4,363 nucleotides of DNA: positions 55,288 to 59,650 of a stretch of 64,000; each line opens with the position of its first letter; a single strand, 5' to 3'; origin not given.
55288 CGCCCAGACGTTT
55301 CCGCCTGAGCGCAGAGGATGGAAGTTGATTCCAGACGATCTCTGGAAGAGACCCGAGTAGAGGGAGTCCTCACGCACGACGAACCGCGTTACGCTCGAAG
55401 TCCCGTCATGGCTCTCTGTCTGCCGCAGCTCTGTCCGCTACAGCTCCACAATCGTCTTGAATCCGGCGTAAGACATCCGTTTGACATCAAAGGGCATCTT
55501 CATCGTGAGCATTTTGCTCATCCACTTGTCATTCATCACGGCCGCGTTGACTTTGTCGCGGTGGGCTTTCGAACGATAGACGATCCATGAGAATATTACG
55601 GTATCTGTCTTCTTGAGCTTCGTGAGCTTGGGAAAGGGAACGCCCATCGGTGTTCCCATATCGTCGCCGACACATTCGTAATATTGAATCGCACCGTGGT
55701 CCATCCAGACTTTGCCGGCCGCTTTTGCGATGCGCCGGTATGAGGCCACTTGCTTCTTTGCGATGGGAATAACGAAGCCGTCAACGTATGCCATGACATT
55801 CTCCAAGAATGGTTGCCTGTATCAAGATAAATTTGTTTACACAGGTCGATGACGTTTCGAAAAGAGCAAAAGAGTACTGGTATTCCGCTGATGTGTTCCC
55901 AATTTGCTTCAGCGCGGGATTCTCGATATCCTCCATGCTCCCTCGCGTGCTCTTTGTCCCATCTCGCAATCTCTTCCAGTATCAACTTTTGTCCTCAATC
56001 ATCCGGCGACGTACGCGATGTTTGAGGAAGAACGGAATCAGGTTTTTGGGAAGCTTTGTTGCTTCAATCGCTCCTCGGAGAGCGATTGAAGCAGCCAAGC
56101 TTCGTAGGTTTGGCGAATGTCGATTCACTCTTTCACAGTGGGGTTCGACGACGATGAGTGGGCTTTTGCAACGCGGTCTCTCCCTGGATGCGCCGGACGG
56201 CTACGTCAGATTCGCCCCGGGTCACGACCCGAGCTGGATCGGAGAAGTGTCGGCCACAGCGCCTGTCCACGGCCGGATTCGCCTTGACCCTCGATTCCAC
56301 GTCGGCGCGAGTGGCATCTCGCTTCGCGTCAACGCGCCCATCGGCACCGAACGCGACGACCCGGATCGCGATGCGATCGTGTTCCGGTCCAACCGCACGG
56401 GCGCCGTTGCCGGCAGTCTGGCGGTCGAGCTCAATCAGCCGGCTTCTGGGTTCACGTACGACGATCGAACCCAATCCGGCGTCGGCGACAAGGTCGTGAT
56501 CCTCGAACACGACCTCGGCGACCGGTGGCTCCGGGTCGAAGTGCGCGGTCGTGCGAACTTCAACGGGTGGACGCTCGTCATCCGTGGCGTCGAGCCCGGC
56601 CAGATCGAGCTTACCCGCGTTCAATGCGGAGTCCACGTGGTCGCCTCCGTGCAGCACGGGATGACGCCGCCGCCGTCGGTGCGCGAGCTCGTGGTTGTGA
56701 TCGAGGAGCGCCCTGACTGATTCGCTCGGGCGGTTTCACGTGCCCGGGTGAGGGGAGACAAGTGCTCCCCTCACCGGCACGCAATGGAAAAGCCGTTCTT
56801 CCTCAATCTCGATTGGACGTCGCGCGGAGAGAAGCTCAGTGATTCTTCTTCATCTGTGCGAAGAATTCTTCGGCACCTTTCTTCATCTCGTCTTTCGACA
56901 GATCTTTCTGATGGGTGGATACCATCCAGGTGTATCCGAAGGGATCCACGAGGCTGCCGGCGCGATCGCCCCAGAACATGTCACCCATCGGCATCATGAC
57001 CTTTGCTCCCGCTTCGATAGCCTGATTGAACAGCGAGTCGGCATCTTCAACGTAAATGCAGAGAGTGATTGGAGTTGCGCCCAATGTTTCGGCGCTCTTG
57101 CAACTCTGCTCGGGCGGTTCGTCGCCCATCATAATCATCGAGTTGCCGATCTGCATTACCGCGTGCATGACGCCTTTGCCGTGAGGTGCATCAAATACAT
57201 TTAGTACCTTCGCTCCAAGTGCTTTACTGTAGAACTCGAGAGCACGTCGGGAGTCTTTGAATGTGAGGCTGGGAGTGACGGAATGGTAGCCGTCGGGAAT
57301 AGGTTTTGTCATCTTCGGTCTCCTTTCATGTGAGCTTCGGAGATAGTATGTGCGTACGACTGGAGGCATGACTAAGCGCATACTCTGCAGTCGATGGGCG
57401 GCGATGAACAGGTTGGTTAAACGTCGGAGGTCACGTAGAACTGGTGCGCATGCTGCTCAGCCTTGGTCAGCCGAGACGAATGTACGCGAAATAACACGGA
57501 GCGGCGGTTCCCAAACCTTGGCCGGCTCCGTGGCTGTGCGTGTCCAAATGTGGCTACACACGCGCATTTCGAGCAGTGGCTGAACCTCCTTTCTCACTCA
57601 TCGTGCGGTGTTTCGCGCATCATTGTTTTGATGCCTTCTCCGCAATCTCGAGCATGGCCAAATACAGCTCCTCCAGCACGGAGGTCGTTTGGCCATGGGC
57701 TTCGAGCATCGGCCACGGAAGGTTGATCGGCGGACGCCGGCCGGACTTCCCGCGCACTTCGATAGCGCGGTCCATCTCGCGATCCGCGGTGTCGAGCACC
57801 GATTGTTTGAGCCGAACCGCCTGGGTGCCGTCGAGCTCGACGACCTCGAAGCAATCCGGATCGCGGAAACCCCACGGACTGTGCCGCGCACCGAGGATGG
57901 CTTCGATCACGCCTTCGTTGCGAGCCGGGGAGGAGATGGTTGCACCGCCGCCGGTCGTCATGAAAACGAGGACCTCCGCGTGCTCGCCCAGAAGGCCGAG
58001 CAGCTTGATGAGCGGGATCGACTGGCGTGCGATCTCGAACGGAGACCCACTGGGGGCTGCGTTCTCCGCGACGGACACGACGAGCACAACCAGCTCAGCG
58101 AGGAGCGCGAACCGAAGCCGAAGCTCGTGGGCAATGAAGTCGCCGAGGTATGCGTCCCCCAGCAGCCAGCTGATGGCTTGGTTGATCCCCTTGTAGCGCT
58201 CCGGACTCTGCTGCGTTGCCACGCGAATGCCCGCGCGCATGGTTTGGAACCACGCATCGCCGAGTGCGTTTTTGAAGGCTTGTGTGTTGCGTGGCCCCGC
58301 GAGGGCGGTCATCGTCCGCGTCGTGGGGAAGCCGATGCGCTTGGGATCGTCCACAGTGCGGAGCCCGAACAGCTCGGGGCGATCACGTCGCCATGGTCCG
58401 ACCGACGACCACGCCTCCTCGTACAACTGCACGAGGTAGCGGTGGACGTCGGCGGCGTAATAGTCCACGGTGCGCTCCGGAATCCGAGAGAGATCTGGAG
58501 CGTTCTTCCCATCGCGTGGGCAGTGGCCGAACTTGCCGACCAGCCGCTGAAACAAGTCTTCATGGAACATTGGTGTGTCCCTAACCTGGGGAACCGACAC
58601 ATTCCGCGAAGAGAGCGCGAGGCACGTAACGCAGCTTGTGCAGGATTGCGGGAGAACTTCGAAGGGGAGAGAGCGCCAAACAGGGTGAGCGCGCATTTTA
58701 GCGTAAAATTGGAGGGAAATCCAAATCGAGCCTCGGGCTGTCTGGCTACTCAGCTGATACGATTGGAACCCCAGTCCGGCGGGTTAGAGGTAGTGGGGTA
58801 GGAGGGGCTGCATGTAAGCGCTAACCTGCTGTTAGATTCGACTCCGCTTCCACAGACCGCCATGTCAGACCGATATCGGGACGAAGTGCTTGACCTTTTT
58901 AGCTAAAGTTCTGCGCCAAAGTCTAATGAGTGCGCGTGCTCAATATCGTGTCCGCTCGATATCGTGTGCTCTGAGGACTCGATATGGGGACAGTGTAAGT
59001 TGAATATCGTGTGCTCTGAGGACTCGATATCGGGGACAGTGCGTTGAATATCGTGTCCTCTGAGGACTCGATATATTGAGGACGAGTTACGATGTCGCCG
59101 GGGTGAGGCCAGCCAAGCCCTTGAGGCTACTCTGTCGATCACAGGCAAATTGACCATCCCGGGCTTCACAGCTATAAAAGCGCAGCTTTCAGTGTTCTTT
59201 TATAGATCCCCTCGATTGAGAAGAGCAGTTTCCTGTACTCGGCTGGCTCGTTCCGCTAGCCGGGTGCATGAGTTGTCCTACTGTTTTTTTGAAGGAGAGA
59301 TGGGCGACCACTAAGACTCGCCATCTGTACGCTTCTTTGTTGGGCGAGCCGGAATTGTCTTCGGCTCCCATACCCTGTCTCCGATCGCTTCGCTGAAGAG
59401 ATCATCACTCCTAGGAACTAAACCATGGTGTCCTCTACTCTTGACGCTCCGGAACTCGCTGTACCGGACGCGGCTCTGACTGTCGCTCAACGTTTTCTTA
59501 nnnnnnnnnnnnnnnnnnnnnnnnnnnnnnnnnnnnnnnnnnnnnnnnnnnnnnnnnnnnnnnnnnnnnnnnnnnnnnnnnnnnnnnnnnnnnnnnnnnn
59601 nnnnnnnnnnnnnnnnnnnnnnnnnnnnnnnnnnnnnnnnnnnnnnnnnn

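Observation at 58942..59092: Tandem 44-bp array of a hairpin-forming palindromic element upstream of the aldehyde dehydrogenase gene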

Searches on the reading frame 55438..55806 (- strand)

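Call 8: search_protein_families(library=pfam, proteins=[window:55438-55806:-], max_evalue=0.01)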
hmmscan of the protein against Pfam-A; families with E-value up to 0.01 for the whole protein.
window:55438-55806:- (122 aa): 1 family
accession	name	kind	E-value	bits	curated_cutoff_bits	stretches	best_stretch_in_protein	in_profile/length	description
PF07237.17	DUF1428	-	2.1e-33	115.1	27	1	7-107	2-101/102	Protein of unknown function (DUF1428)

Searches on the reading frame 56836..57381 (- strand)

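Call 8: search_protein_families(library=pfam, proteins=[window:56836-57381:-], max_evalue=0.01)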
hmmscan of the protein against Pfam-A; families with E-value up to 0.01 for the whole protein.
window:56836-57381:- (181 aa): 2 families
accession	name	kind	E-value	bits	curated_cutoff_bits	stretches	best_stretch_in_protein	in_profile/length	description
PF00903.31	Glyoxalase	-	7.1e-18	65.6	20.6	1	39-154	7-121/121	Glyoxalase/Bleomycin resistance protein/Dioxygenase superfamily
PF18029.7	Glyoxalase_6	-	0.00026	22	23.6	1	42-152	7-103/106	Glyoxalase-like domain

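Call 62: search_protein_families(library=padloc, proteins=[window:56836-57381:-], max_evalue=0.01)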
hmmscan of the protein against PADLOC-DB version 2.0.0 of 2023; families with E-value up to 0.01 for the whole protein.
window:56836-57381:- (181 aa): 0 families

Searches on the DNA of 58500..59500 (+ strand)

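Call 18: search_dna_similar(query=window:58700-59424:+, collection=plasmids, mode=distant, max_evalue=0.01)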
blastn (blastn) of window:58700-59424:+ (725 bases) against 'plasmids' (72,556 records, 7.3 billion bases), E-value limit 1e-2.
No match.

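Call 19: search_dna_similar(query=window:58700-59424:+, collection=phages, mode=distant, max_evalue=0.01)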
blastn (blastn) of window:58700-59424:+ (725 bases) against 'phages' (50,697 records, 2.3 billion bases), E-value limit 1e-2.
No match.

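Call 45: search_rna_families(source=window, start=58500, end=59500, threshold=evalue, max_evalue=1)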
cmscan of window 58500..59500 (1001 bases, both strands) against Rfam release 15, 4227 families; matches with E-value up to 1: 3.
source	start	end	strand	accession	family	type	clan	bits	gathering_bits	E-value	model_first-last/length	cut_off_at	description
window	59005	59073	+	RF03754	mir-3116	Gene; miRNA;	-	20.4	65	0.26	1-68/68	no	mir-3116 microRNA precursor family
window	58777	58862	+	RF03962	mir-958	Gene; miRNA;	-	19.6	78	0.29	1-92/92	no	mir-958 microRNA precursor family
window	59228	59274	+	RF00784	mir-486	Gene; miRNA;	-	18.1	69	0.39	1-68/68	no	mir-486 microRNA precursor family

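Call 80: build_rna_model(alignment_id=A2, structure=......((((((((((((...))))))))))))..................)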
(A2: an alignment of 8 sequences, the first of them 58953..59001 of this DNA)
Model R1 built from alignment A2 (8 sequences, 51 columns); structure: as given.
model positions 49; base pairs 12; branch points 0; effective number of sequences 8; information 0.671 bits per position. Calibrated on 0.2 Mb of random sequence (short: E-values are rough).
structure used (alignment columns):
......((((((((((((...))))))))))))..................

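Call 81: search_with_rna_model(model_id=R1, source=window, filters=off, max_evalue=10, show_alignments=0)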
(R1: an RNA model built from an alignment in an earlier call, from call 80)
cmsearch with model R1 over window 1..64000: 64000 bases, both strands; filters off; matches with E-value up to 10: 37.
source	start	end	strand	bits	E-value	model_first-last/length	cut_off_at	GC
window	58998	59046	+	51.2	8.4e-13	1-49/49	no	0.51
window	62955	63003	+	42.9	2.4e-10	1-49/49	no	0.57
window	63388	63436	+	40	1.8e-09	1-49/49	no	0.59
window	62888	62936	+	39.4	2.6e-09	1-49/49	no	0.63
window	58953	58997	+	38.4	5.3e-09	1-49/49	no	0.53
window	59047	59090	+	37.5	9.2e-09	1-49/49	no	0.43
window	36883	36931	+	35.1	4.7e-08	1-49/49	no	0.49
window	58941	58991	-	30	1.6e-06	1-49/49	no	0.53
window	59048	59074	-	27.8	7e-06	7-33/49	no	0.44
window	59004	59030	-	25.8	2.7e-05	7-33/49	no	0.44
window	62878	62926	-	22.7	0.00023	1-49/49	no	0.53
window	63395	63419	-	20.1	0.0013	8-32/49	no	0.52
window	62962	62986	-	19.6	0.0018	8-32/49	no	0.48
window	44239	44280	+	15.6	0.027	1-49/49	no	0.55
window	36873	36921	-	14.6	0.053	1-49/49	no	0.55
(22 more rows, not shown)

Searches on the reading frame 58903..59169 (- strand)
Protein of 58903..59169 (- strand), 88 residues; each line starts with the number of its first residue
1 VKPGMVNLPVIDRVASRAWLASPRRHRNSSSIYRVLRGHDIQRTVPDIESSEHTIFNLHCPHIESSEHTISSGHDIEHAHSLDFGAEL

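Call 42: search_protein_families(library=pfam, proteins=[window:58903-59169:-], max_evalue=0.001)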
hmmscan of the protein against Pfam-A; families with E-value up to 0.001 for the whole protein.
window:58903-59169:- (88 aa): 0 families

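Call 66: find_homologous_proteins(query=window:58903-59169:-, max_evalue=10)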
Query window:58903-59169:-: no candidate shares three 5-residue words with the query. No homologue found.
